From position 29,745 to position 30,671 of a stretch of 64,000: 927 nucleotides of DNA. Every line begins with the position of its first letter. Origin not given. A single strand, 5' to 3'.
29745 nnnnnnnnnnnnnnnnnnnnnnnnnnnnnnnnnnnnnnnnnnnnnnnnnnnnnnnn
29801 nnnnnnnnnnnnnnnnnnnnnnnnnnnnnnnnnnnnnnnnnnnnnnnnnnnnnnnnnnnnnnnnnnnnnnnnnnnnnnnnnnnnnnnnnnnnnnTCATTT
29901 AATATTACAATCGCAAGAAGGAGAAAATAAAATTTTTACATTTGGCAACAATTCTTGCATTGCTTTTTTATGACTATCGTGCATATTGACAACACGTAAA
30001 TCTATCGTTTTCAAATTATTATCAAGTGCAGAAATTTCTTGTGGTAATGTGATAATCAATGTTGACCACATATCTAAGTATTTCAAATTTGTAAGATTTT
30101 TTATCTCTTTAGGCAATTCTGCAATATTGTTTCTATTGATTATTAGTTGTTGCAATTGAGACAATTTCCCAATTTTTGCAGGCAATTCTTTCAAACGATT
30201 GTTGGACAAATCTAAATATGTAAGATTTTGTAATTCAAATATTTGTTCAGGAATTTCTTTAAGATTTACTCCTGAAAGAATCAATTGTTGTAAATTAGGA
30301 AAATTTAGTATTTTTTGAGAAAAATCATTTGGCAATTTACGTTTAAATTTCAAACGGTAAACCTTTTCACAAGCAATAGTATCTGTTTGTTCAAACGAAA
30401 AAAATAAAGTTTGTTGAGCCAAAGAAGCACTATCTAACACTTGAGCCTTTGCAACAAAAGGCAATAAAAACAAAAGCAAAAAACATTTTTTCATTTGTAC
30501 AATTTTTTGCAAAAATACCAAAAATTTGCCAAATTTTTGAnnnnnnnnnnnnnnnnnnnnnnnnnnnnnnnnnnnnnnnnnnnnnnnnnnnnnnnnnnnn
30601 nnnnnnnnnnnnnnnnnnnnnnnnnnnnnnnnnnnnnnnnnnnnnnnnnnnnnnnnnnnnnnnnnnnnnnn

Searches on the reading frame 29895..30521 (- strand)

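Call 17: search_protein_families(library=pfam, proteins=[window:29895-30521:-])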
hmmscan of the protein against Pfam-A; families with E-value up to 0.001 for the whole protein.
window:29895-30521:- (208 aa): 8 families
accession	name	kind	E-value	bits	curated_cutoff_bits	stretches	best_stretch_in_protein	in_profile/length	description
PF23598.1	LRR_14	-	5.3e-19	68.6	40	1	68-196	40-167/353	Leucine-rich repeat region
PF13855.12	LRR_8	-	4.5e-12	46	27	1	75-133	1-61/61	Leucine rich repeat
PF12799.13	LRR_4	-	1.1e-11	45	27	2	75-114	1-40/44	Leucine Rich repeats (2 copies)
PF00560.39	LRR_1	-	4.5e-08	32.1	20.6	0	99-120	1-23/23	Leucine Rich Repeat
PF23286.1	LRR_13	-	5e-06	26.8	30.1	0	65-112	120-168/210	Disease resistance protein RPS4B-like, leucine-rich repeats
PF24758.1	LRR_At5g56370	-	7.6e-05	22.9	27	0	47-89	32-75/227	FBD-associated F-box protein At5g56370, LRR repeats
PF25013.1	LRR_Zer-1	-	0.00032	21.3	27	0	96-151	6-61/137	Zer-1-like, Leucine-rich repeats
PF23211.1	LRR_LRWD1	-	0.00093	19.4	28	0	76-162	17-104/190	Leucine-rich repeat and WD repeat-containing protein 1, LRR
